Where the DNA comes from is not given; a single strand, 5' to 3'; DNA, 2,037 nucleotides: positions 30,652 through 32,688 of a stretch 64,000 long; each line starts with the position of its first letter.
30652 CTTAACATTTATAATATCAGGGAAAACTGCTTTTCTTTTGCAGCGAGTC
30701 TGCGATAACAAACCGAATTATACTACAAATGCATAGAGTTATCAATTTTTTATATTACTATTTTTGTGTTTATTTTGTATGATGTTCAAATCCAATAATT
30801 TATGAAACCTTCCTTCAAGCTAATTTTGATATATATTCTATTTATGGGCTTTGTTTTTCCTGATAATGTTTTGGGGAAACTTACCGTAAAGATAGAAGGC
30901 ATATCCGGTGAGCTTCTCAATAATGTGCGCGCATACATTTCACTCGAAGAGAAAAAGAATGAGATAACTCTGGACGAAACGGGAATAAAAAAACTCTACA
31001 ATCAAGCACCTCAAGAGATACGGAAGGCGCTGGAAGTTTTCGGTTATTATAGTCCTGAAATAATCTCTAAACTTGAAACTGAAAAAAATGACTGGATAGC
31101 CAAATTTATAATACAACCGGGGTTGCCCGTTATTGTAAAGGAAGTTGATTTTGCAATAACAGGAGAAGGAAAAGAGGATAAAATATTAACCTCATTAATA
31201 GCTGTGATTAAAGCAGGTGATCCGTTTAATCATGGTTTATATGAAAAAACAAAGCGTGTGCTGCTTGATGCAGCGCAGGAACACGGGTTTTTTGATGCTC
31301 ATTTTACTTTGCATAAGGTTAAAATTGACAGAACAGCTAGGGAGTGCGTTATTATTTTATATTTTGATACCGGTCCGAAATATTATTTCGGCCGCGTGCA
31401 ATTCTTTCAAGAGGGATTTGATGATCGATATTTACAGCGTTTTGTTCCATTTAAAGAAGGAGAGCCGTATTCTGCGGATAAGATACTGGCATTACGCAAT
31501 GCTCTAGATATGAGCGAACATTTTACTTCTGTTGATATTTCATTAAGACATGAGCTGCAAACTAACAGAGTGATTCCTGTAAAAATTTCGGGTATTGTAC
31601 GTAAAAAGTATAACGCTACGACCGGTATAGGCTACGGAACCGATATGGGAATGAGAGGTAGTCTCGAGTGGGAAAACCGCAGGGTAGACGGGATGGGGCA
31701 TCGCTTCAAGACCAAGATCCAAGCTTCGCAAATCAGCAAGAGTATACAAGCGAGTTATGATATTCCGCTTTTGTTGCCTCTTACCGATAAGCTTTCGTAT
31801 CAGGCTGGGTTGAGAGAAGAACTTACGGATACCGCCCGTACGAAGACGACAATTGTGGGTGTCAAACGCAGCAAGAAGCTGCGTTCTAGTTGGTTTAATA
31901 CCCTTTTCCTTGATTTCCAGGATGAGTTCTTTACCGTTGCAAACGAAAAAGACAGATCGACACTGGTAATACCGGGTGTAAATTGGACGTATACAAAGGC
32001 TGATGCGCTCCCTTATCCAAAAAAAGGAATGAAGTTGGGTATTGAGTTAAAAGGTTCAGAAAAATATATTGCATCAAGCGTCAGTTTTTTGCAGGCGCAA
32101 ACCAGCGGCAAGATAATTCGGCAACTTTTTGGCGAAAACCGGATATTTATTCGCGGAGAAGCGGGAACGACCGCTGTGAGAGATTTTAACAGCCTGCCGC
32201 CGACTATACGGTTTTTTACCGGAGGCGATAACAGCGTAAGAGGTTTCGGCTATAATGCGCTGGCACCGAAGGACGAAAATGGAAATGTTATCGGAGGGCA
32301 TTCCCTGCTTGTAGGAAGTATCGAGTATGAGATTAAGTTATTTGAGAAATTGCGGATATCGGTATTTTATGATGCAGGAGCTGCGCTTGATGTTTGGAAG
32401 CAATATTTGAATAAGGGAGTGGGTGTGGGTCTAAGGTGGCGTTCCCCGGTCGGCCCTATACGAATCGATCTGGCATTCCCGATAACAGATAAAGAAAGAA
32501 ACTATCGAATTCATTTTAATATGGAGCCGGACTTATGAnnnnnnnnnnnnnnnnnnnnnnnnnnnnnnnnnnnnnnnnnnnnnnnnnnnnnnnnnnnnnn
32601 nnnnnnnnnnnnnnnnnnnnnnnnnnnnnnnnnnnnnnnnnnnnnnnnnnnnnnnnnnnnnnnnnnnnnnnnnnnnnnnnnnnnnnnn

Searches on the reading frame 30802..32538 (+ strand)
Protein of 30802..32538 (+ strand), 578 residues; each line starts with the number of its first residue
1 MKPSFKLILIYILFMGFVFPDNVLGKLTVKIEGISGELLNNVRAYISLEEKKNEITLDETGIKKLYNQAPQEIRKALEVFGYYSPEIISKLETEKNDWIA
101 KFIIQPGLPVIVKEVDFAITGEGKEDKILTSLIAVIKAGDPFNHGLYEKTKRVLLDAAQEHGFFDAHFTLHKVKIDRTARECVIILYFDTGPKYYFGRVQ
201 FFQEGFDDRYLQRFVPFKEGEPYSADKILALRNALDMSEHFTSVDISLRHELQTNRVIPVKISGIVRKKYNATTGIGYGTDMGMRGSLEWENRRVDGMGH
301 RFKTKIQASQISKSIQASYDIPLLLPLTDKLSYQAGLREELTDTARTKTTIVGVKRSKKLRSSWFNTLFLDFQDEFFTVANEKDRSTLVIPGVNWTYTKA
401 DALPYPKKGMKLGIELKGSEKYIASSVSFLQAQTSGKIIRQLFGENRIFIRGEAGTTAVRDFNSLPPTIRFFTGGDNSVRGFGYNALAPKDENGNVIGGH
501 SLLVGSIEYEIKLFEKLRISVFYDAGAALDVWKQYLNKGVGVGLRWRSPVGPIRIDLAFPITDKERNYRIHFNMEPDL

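Call 88: search_protein_families(library=pfam, proteins=[window:30802-32538:+], max_evalue=0.00001)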
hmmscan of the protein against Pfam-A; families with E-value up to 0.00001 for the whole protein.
window:30802-32538:+ (578 aa): 3 families
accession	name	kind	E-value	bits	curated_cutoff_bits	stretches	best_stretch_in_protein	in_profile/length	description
PF01103.29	Omp85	-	4.7e-38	131.9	24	1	297-574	4-321/325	Omp85 superfamily domain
PF17243.7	POTRA_TamA_1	-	1.1e-18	67.5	26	1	29-106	2-74/74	POTRA domain TamA domain 1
PF07244.20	POTRA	-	2e-15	57.7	21.3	0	194-257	1-70/79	Surface antigen variable number repeat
